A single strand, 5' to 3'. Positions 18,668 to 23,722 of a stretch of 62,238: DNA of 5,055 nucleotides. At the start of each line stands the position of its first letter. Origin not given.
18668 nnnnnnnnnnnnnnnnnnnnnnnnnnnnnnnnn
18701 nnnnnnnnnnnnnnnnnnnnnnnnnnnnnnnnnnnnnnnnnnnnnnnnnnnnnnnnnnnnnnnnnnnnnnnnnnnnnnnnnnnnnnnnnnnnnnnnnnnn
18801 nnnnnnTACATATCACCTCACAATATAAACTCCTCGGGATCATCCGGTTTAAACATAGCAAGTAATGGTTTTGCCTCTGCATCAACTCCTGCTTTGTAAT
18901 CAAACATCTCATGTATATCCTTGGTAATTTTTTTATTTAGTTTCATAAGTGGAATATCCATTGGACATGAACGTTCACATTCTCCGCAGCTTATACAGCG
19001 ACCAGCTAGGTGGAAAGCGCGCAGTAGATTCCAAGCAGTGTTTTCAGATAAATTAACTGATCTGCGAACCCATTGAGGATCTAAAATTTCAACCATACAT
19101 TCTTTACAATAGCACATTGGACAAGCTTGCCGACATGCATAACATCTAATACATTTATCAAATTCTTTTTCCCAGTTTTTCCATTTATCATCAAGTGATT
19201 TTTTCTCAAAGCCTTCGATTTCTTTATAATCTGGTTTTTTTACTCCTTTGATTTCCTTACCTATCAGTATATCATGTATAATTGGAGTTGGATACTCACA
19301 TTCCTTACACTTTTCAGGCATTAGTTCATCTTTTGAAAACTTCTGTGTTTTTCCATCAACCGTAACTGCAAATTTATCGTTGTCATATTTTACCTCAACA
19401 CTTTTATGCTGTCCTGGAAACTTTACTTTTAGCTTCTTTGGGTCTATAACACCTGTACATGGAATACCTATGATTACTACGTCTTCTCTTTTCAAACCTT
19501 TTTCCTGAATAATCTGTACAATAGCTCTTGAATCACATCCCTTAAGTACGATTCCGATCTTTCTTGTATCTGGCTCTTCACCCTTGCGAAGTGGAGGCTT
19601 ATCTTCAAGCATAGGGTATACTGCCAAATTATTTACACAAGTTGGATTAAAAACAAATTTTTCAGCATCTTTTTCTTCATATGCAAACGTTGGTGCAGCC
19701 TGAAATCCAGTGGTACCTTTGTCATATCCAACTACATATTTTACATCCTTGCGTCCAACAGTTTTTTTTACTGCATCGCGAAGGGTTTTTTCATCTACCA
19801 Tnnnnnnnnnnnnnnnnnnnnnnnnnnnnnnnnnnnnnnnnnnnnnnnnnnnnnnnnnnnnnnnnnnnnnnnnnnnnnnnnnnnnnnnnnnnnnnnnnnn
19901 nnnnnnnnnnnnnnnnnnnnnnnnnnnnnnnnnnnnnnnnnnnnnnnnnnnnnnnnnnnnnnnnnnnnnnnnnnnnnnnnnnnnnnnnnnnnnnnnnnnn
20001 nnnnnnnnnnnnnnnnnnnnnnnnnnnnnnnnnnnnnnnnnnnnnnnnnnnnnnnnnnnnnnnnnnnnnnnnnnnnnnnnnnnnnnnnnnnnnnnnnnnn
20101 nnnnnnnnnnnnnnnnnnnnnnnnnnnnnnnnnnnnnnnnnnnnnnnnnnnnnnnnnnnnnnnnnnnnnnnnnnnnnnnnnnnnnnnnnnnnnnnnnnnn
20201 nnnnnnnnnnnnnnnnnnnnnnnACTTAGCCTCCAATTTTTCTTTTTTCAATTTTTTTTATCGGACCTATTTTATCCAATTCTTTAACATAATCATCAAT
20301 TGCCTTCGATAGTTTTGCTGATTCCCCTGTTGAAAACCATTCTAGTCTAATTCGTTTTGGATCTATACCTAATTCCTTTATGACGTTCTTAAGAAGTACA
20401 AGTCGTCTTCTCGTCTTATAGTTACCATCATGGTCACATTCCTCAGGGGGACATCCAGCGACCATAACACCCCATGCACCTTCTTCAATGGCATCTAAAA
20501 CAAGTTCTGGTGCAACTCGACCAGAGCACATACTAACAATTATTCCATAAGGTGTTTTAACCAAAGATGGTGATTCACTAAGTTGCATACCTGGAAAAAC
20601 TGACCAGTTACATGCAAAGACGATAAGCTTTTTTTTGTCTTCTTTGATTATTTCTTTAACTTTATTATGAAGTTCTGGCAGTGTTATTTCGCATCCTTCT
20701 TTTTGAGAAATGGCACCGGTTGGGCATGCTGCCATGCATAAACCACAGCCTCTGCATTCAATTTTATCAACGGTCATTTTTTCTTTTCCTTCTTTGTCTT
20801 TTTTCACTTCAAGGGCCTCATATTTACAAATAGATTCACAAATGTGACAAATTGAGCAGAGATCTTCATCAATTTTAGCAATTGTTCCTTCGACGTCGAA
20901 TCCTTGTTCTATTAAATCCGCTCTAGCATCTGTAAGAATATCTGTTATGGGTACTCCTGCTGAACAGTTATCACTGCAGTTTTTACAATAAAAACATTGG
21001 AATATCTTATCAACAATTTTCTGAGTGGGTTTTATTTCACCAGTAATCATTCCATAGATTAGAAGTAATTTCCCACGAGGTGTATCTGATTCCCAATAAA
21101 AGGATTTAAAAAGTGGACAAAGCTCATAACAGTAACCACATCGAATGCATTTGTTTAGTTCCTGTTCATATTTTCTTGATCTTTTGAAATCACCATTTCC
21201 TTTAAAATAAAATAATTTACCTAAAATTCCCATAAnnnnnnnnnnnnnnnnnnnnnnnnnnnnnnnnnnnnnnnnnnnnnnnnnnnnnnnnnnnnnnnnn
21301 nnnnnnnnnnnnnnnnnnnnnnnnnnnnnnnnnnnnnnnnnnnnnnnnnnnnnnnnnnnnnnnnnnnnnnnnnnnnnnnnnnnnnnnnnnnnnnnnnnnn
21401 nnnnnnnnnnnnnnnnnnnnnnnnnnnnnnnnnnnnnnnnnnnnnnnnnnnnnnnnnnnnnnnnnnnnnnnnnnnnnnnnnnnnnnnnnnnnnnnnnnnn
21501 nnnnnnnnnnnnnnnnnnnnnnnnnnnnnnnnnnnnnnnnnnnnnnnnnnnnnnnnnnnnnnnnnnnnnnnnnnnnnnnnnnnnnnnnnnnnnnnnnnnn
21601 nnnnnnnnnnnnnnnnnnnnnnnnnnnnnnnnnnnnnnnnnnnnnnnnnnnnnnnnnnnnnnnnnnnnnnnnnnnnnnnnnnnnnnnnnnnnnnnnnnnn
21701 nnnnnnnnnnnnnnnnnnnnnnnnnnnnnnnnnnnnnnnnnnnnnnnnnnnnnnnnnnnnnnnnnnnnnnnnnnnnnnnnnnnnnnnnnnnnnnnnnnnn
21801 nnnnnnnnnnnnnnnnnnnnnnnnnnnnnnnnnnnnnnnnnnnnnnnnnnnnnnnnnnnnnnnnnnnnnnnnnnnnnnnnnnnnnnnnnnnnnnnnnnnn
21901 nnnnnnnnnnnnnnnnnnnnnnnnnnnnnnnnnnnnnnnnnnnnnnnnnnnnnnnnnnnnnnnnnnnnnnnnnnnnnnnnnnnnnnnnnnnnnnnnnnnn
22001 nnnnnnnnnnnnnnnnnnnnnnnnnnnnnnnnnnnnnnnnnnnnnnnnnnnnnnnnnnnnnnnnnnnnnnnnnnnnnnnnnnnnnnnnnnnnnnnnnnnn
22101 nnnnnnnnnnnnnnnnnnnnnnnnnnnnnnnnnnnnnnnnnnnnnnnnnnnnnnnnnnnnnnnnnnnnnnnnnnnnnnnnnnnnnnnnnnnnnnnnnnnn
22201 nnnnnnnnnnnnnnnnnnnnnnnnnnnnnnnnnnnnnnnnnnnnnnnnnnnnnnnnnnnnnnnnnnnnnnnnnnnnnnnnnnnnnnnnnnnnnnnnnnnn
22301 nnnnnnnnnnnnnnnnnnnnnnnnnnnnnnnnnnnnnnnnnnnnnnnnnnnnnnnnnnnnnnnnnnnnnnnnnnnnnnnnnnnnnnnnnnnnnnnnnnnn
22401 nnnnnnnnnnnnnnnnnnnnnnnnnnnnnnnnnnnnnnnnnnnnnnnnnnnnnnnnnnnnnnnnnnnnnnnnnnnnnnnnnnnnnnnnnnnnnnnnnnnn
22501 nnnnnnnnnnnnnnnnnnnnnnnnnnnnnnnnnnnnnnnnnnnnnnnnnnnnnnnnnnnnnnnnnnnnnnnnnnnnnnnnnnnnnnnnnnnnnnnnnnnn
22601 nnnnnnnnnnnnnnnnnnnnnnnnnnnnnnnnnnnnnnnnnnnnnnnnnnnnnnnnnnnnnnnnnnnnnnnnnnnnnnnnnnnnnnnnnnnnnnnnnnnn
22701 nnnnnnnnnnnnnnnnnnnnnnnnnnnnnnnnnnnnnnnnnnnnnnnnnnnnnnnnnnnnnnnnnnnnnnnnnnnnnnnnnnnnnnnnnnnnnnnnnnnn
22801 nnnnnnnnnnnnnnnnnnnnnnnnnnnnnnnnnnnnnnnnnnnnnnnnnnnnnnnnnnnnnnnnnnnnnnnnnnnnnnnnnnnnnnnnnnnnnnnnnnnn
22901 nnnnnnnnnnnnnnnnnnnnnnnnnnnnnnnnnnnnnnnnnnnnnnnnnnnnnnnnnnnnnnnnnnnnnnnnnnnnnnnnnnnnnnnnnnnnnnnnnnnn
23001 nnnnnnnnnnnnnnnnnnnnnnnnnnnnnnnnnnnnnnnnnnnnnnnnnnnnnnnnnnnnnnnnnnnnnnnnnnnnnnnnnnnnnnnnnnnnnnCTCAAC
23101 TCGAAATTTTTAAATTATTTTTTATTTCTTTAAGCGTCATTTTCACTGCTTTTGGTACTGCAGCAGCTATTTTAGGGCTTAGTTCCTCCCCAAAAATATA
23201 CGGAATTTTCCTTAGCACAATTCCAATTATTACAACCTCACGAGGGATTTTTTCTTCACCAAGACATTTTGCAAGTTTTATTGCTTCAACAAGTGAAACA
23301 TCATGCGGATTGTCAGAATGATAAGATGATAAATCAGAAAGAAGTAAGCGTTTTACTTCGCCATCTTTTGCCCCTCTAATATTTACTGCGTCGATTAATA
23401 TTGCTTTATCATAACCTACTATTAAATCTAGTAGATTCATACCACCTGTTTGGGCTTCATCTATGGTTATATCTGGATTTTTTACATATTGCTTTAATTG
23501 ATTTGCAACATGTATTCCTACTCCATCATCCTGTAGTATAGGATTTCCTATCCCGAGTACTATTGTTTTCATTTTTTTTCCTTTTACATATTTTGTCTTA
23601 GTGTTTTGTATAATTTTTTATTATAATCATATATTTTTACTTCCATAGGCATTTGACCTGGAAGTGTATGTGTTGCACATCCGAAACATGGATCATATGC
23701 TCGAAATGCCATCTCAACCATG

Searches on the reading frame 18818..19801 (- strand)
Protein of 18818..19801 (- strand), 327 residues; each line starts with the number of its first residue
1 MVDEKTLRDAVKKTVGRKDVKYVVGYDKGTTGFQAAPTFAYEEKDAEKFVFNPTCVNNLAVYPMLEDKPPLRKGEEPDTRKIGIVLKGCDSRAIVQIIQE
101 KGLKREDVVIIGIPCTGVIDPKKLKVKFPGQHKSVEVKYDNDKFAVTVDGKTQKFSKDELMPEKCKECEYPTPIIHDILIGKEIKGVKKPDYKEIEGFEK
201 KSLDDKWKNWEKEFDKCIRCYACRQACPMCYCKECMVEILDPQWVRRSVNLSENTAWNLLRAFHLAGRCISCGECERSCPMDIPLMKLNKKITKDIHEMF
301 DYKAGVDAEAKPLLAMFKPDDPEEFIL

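Call 6: search_protein_families(library=pfam, proteins=[window:18818-19801:-], max_evalue=0.001)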
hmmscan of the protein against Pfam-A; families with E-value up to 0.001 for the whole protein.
window:18818-19801:- (327 aa): 9 families
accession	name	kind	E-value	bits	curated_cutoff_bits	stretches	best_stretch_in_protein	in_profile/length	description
PF13187.11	Fer4_9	-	3.9e-08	33.6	27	1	232-282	8-50/52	4Fe-4S dicluster domain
PF13534.11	Fer4_17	-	6.7e-08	33.4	22.2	1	216-283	1-60/61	4Fe-4S dicluster domain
PF04432.18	FrhB_FdhB_C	-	3.2e-07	30.8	23.3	1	80-182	2-112/150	Coenzyme F420 hydrogenase/dehydrogenase, beta subunit C terminus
PF13237.11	Fer4_10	-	3.2e-07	30.6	25.5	0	267-288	7-22/53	4Fe-4S dicluster domain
PF12797.12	Fer4_2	-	1.8e-06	27.9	24.5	1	213-228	6-21/22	4Fe-4S binding domain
PF13183.11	Fer4_8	-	1.8e-05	25.6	27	1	214-283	2-68/68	4Fe-4S dicluster domain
PF00037.32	Fer4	-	1.8e-05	24.8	21.1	1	214-228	5-19/24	4Fe-4S binding domain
PF12838.12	Fer4_7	-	9.4e-05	23.2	27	0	268-287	1-20/52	4Fe-4S dicluster domain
PF12800.12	Fer4_4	-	0.00064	20.3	24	0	267-282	2-17/17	4Fe-4S binding domain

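Call 8: search_protein_families(library=ncbifam, proteins=[window:18818-19801:-], max_evalue=0.00001)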
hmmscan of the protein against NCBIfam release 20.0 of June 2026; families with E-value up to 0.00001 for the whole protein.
window:18818-19801:- (327 aa): 2 families
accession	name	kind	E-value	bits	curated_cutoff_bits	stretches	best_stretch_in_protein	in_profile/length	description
NF003454.1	PRK05035.1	equivalog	1.3e-06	27.3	345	1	212-298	364-437/556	electron transport complex subunit RsxC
TIGR01945.1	rnfC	subfamily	3.7e-06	25.7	245.95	0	211-295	359-430/435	RnfABCDGE type electron transport complex subunit C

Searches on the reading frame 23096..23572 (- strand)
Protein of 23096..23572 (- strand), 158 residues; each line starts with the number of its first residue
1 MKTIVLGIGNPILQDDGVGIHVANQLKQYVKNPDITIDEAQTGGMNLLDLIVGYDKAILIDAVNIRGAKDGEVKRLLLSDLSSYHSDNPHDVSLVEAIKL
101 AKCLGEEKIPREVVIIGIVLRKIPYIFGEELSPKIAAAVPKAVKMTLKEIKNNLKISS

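Call 8: search_protein_families(library=ncbifam, proteins=[window:23096-23572:-], max_evalue=0.00001)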
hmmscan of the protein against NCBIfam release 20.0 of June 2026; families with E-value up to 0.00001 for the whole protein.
window:23096-23572:- (158 aa): 7 families
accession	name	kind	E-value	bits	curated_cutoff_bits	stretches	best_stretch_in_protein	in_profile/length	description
TIGR00072.1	hydrog_prot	superfamily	3.9e-35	121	47.45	1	5-150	2-145/145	hydrogenase maturation protease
TIGR00140.1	hupD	subfamily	3.3e-21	75.8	151.8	1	4-152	2-149/151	HyaD/HybD family hydrogenase maturation endopeptidase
NF045519.1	NiFeSe_H2_mat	exception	7.1e-18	64.9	190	1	2-154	2-151/152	NiFeSe hydrogenase maturation protease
NF007777.0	PRK10466.1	equivalog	7.8e-16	58.3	190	1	1-151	1-150/164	HyaD/HybD family hydrogenase maturation endopeptidase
TIGR00130.1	frhD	equivalog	9.1e-15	55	134.95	1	3-151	5-152/153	coenzyme F420-reducing hydrogenase, FrhD protein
TIGR00142.1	hycI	equivalog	2e-10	40.6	119.1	1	4-154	2-145/146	hydrogenase maturation peptidase HycI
NF007616.0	PRK10264.1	equivalog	5.7e-08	32.7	261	1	2-142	5-145/195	hydrogenase 1 maturation protease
